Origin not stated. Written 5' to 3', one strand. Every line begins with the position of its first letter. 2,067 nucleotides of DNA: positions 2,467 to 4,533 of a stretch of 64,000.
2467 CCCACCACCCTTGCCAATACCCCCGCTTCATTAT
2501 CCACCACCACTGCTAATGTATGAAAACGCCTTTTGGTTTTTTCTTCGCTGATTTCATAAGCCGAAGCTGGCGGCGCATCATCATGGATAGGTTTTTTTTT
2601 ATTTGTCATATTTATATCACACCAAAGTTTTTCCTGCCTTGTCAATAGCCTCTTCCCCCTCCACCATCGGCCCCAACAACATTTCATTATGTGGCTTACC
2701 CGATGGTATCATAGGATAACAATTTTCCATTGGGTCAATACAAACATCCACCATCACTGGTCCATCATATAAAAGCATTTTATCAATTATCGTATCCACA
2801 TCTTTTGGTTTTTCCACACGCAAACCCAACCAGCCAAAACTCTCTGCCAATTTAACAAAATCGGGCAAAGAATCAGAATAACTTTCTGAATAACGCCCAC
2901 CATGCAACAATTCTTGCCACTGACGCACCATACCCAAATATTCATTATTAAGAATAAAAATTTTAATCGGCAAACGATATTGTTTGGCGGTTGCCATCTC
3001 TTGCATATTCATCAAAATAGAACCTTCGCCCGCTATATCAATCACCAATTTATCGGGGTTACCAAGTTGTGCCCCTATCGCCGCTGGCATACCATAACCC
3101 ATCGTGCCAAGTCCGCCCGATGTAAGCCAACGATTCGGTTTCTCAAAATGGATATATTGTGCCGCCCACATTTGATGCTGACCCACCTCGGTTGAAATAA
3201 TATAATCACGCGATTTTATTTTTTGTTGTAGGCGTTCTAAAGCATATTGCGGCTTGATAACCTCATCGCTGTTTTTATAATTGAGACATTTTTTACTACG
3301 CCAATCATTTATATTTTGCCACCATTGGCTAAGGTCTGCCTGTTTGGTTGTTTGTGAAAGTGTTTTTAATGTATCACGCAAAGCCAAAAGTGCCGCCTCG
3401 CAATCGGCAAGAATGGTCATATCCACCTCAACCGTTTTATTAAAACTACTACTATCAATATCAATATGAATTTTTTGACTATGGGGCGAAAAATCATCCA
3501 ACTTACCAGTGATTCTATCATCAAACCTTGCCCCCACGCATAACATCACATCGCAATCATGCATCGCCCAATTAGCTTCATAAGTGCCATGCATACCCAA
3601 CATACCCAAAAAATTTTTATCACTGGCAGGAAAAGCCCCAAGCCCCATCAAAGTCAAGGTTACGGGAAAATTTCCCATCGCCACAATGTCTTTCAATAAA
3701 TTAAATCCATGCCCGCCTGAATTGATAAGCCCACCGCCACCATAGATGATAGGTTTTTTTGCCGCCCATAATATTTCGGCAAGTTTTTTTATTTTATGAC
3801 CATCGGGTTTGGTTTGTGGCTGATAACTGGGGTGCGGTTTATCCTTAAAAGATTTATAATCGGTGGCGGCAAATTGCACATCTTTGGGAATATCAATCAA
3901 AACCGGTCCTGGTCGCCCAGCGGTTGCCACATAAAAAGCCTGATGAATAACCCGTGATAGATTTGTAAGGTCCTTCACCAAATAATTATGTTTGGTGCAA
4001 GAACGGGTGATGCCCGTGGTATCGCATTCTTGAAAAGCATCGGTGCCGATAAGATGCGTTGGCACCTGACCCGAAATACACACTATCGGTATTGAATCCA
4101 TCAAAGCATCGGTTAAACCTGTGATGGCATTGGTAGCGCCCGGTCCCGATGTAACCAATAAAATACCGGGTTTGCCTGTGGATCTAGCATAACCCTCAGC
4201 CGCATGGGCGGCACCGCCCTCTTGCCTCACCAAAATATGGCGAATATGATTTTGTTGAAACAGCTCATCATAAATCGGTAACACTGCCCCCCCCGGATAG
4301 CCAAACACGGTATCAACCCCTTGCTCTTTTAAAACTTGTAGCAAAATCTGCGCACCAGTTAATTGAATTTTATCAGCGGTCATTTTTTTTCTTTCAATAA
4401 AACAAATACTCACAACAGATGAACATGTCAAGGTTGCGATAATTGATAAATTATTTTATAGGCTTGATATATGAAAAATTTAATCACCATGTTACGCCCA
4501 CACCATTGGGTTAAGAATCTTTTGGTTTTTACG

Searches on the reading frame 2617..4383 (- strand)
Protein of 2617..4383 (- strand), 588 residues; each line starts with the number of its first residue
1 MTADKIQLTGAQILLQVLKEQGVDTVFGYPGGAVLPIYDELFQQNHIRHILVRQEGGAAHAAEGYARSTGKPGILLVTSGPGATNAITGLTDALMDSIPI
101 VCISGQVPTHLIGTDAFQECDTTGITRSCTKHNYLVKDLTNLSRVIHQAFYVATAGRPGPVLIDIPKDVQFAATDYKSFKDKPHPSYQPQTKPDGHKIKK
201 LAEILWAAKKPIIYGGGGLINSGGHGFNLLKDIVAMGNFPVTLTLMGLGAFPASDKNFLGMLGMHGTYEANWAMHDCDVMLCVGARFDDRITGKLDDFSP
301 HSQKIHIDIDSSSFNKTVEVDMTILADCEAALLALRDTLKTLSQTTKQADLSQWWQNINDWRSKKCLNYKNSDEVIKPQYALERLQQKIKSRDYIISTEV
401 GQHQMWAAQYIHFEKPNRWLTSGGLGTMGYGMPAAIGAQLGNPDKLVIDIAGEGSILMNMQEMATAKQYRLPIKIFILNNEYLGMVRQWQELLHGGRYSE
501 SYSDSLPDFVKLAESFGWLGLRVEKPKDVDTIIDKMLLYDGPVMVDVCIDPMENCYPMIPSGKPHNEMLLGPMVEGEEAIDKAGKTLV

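Call 44: find_homologous_proteins(query=window:2617-4383:-, max_evalue=1e-100)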
Query window:2617-4383:- (588 aa): 8000 proteins with E <= 1e-100 among 8000 candidates; the best 120 are listed.
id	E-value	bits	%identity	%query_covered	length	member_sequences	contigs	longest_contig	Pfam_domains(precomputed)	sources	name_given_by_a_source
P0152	0.0e+0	1371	100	100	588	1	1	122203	PF02775.27,PF02776.24,PF00205.29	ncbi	ncbi:MAG: acetolactate synthase 3 large subunit [Alphaproteobacteria bacterium]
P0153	0.0e+0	1198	87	99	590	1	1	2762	PF02775.27,PF02776.24,PF00205.29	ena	-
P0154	0.0e+0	1180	85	99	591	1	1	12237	PF02775.27,PF02776.24,PF00205.29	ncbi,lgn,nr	ncbi:MAG: acetolactate synthase 3 large subunit [Hydrotalea sp.]|nr:acetolactate synthase 3 large su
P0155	0.0e+0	1178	85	99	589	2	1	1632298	PF02775.27,PF02776.24,PF00205.29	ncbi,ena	-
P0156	0.0e+0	1017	75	99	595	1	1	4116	PF02775.27,PF02776.24,PF00205.29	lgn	-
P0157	6.2e-286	967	70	99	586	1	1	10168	PF02775.27,PF02776.24,PF00205.29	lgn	-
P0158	7.0e-285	964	69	99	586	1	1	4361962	PF02775.27,PF02776.24,PF00205.29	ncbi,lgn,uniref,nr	ncbi:acetolactate synthase 3 large subunit [Aestuariispira ectoiniformans]|uniref:acetolactate synth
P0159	9.7e-285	964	69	99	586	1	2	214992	PF02775.27,PF02776.24,PF00205.29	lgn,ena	-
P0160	9.8e-285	964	70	99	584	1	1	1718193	PF02775.27,PF02776.24,PF00205.29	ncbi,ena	-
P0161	4.7e-284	961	69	100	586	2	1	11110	PF02775.27,PF02776.24,PF00205.29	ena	-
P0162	1.4e-280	950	68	99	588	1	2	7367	PF02775.27,PF02776.24,PF00205.29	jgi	-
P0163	4.2e-280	948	67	99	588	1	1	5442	PF02775.27,PF02776.24,PF00205.29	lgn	-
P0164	4.5e-280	948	68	99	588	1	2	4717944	PF02775.27,PF02776.24,PF00205.29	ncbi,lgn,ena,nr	ncbi:MAG: acetolactate synthase 3 large subunit [Alphaproteobacteria bacterium]|nr:acetolactate synt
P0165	4.5e-280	948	68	99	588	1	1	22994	PF02775.27,PF02776.24,PF00205.29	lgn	-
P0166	2.0e-279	946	68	99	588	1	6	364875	PF02775.27,PF02776.24,PF00205.29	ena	-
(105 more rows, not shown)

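Call 84: find_encoding_contigs(protein=P0154, flank=10000, max_places=3)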
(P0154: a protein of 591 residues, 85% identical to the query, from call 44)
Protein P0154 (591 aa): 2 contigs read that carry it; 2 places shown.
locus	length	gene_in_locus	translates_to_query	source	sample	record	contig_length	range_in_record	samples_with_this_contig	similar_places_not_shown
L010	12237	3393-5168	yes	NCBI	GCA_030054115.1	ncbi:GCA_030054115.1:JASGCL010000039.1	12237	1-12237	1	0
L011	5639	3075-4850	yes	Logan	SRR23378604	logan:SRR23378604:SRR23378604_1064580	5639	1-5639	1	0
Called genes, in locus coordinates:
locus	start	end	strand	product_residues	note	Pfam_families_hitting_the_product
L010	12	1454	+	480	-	PF03315:SDH_beta, PF03313:SDH_alpha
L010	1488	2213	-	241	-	-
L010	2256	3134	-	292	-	PF01040:UbiA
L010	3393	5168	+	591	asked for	PF02776:TPP_enzyme_N, PF00205:TPP_enzyme_M, PF02775:TPP_enzyme_C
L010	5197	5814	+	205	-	PF01842:ACT, PF22629:ACT_AHAS_ss, PF13710:ACT_5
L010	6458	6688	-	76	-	-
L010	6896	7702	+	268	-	PF02673:BacA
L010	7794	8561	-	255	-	-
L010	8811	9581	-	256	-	-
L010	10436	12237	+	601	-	?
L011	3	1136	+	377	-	?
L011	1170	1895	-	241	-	-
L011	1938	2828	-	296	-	PF01040:UbiA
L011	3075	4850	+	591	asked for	PF02776:TPP_enzyme_N, PF00205:TPP_enzyme_M, PF02775:TPP_enzyme_C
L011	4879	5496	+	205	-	PF01842:ACT, PF22629:ACT_AHAS_ss, PF13710:ACT_5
